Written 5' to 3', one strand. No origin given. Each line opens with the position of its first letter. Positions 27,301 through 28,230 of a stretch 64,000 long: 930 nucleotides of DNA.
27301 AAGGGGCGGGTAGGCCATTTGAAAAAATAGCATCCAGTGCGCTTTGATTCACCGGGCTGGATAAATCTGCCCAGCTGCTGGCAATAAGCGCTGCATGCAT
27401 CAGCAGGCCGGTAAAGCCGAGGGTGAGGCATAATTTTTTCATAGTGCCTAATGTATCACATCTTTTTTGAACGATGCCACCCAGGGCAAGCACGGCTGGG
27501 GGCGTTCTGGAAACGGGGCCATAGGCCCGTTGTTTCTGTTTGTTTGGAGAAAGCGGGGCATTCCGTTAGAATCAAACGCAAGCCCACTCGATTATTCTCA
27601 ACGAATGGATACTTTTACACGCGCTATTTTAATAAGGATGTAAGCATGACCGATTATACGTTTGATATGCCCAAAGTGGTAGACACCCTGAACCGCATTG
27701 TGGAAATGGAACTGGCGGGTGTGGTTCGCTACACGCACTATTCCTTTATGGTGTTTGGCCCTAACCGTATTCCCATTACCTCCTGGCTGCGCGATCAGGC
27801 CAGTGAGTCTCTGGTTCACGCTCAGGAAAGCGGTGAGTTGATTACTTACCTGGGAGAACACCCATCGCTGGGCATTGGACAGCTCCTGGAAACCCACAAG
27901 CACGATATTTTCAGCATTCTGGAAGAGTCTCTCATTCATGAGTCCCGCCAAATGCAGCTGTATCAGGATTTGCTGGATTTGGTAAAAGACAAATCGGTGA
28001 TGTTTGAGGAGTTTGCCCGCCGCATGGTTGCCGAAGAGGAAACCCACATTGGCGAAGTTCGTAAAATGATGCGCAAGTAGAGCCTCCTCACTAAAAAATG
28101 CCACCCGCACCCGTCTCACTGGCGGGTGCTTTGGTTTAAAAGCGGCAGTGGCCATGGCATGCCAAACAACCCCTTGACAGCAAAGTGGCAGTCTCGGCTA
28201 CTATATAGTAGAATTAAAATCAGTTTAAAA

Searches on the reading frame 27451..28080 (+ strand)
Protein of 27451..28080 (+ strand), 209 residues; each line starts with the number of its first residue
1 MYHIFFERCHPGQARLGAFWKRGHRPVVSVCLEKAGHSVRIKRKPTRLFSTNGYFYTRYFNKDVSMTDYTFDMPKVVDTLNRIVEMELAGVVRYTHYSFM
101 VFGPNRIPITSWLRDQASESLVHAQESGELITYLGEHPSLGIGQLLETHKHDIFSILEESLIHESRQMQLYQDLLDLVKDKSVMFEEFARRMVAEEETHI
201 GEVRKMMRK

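Call 7: search_protein_families(library=ncbifam, proteins=[window:27451-28080:+])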
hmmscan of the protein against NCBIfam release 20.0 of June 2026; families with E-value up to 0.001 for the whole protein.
window:27451-28080:+ (209 aa): 0 families

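Call 85: search_protein_families(library=pfam, proteins=[window:27451-28080:+], max_evalue=0.01)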
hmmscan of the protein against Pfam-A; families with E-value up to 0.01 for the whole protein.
window:27451-28080:+ (209 aa): 2 families
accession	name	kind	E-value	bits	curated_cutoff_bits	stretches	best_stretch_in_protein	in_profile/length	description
PF00210.30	Ferritin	-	2.1e-16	60.5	24.5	1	78-208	2-137/142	Ferritin-like domain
PF02915.23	Rubrerythrin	-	0.0009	20.1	22.8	1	156-209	2-55/137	Rubrerythrin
